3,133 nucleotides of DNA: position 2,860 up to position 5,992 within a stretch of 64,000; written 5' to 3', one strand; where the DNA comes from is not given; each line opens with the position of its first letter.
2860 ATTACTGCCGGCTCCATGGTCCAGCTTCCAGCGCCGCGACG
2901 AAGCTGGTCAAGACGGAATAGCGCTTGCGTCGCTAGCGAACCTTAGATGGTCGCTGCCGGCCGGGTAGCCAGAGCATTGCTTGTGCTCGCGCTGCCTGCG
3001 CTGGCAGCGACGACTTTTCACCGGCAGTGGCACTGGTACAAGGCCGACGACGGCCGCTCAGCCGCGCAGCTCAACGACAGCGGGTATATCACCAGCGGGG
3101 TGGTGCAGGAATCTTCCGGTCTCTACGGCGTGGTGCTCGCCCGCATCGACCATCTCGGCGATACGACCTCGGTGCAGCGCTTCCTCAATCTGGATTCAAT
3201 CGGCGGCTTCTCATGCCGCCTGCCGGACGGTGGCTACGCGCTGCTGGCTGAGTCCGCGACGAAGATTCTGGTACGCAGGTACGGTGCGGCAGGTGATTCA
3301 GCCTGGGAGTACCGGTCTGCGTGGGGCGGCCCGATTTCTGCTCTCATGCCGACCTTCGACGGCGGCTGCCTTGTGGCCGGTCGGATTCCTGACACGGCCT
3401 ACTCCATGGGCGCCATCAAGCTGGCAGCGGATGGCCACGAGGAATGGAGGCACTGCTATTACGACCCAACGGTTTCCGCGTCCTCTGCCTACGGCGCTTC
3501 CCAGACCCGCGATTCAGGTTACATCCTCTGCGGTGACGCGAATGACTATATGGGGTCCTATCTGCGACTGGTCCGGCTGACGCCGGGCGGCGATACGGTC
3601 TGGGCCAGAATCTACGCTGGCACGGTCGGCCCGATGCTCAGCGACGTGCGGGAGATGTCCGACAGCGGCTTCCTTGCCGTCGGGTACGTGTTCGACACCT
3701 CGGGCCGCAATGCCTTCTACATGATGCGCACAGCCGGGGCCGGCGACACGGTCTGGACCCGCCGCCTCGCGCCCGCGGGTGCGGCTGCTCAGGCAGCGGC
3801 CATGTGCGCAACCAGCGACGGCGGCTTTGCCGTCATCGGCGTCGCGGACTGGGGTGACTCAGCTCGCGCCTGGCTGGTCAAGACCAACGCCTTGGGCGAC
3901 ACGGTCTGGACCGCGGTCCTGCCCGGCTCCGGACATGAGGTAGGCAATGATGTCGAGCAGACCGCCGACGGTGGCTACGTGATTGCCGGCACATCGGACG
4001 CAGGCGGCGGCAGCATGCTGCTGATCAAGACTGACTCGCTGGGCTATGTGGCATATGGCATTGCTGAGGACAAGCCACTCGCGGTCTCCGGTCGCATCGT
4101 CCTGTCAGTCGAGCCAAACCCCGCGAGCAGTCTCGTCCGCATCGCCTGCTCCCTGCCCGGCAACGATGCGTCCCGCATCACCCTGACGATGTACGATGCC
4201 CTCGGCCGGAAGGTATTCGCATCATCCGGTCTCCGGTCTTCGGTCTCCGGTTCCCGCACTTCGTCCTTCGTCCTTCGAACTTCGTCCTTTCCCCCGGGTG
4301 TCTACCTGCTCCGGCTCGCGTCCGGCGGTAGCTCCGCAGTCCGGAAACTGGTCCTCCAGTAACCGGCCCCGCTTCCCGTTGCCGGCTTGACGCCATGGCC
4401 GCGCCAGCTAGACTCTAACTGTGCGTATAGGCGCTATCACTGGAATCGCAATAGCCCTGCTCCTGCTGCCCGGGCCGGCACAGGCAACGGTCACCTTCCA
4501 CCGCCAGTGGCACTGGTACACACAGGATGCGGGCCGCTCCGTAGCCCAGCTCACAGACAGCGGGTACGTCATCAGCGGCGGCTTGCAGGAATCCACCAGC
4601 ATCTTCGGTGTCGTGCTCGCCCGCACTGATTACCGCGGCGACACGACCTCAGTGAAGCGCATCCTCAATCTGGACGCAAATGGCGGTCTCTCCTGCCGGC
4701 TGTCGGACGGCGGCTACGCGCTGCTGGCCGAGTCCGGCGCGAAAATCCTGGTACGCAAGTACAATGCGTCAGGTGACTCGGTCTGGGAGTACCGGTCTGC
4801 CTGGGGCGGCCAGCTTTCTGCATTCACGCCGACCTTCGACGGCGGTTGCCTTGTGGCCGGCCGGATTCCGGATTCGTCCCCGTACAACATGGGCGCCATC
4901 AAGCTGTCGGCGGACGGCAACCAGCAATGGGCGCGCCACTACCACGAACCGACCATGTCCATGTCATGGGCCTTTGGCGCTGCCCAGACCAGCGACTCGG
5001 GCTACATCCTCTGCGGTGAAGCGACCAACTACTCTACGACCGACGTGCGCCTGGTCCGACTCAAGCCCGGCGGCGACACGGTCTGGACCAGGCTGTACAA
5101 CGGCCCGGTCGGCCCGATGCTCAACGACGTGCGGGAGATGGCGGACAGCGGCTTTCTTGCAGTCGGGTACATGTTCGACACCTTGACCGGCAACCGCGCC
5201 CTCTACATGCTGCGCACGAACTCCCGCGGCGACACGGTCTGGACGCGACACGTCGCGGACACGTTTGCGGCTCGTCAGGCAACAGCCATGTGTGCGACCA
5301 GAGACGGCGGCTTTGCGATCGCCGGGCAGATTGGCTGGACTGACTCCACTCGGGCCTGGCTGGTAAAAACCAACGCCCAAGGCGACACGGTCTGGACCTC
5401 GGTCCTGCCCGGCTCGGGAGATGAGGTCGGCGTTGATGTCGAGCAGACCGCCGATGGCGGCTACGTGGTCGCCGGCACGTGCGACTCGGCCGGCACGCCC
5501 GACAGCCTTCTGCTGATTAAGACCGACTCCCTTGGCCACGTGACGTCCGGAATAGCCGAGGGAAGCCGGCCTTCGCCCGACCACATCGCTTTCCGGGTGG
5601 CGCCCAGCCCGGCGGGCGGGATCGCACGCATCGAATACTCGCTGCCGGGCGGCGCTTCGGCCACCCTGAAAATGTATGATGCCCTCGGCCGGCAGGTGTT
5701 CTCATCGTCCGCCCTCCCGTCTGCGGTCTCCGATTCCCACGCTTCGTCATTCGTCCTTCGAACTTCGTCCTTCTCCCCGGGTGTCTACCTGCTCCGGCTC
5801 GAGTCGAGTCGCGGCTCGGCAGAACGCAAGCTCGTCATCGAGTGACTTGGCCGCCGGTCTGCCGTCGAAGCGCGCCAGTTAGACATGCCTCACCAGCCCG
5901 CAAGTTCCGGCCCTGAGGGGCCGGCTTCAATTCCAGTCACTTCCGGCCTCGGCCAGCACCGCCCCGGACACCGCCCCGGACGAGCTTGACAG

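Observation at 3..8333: Three paralogous T9SS cargo proteins combining a QPD-type C-type lectin domain with an ASST-like beta-propeller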

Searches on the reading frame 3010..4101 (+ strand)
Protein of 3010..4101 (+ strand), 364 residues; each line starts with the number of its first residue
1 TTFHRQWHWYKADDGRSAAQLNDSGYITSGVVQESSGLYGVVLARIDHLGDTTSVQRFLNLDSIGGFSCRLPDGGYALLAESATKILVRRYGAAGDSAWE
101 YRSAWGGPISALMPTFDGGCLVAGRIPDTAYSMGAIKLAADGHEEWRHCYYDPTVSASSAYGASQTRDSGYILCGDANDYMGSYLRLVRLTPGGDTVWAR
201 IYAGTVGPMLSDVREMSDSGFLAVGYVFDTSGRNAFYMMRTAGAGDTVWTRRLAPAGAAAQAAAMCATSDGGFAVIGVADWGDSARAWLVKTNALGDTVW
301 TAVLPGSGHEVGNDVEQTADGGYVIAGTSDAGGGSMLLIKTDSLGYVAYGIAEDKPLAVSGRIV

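Call 66: find_homologous_proteins(query=window:3010-4101:+, max_evalue=0.001)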
Query window:3010-4101:+ (364 aa): 1068 proteins with E <= 0.001 among 8000 candidates; the best 120 are listed.
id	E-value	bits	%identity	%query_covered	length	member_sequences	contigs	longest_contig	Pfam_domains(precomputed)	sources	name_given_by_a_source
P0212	2.0e-171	588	74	100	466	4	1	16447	PF18962.8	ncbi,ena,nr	ncbi:MAG TPA: T9SS type A sorting domain-containing protein [bacterium]|nr:T9SS type A sorting domai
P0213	1.2e-166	573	72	98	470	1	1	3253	PF18962.8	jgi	jgi:hypothetical protein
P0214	1.0e-165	570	71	98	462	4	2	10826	PF18962.8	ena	-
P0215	1.5e-165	569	71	99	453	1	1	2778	PF18962.8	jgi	jgi:hypothetical protein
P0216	1.4e-163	563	71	100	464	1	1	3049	PF18962.8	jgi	jgi:hypothetical protein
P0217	4.4e-163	561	71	97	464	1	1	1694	PF18962.8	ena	-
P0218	1.5e-161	556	70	99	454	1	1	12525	PF18962.8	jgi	jgi:hypothetical protein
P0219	3.7e-161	555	68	99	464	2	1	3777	PF18962.8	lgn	-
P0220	9.0e-161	553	69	100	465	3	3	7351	PF18962.8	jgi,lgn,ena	-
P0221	6.2e-160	551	71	98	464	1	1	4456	PF18962.8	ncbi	-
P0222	2.2e-159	549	70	97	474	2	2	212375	PF18962.8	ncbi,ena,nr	ncbi:MAG TPA: T9SS type A sorting domain-containing protein [bacterium]|nr:T9SS type A sorting domai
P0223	3.1e-159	548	71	97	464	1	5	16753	PF18962.8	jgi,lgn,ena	-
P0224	8.7e-159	547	70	97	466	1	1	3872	PF18962.8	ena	-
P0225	1.3e-158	546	71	99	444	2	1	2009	PF18962.8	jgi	jgi:hypothetical protein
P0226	1.9e-155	536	67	98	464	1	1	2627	PF18962.8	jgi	jgi:hypothetical protein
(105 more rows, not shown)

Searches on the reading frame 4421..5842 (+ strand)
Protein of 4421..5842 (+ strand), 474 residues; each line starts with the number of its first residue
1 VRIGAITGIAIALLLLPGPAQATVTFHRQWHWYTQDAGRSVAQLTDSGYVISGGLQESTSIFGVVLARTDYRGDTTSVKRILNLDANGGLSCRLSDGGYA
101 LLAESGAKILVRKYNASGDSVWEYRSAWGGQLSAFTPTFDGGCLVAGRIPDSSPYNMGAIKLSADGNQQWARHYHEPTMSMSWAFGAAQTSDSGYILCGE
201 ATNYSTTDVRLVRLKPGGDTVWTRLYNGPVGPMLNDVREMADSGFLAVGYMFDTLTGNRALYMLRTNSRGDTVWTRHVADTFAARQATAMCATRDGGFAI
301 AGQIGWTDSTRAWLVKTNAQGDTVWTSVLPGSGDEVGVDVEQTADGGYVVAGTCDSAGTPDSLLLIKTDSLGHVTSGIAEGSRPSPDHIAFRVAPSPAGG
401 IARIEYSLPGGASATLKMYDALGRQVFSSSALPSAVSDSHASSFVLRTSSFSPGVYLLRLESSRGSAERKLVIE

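Call 4: search_protein_families(library=pfam, proteins=[window:4421-5842:+], max_evalue=0.1)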
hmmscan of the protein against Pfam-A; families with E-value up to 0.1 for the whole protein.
window:4421-5842:+ (474 aa): 2 families
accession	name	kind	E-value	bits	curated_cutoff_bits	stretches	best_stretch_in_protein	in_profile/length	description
PF18962.6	Por_Secre_tail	-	3.2e-07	31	27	1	395-473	3-75/75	Secretion system C-terminal sorting domain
PF17164.10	DUF5122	-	0.062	14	27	0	194-218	5-30/36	Domain of unknown function (DUF5122) beta-propeller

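Call 5: search_protein_families(library=ncbifam, proteins=[window:4421-5842:+], max_evalue=0.1)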
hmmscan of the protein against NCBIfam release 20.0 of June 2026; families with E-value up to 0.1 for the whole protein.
window:4421-5842:+ (474 aa): 2 families
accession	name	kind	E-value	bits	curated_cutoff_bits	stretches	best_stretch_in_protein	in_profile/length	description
TIGR04183.1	Por_Secre_tail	domain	2.3e-07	30.7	23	1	393-473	1-71/72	T9SS type A sorting domain-containing protein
NF038113.1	T9SSA_dep_M36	equivalog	0.012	13.7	885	1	391-473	793-868/869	T9SS-dependent M36 family metallopeptidase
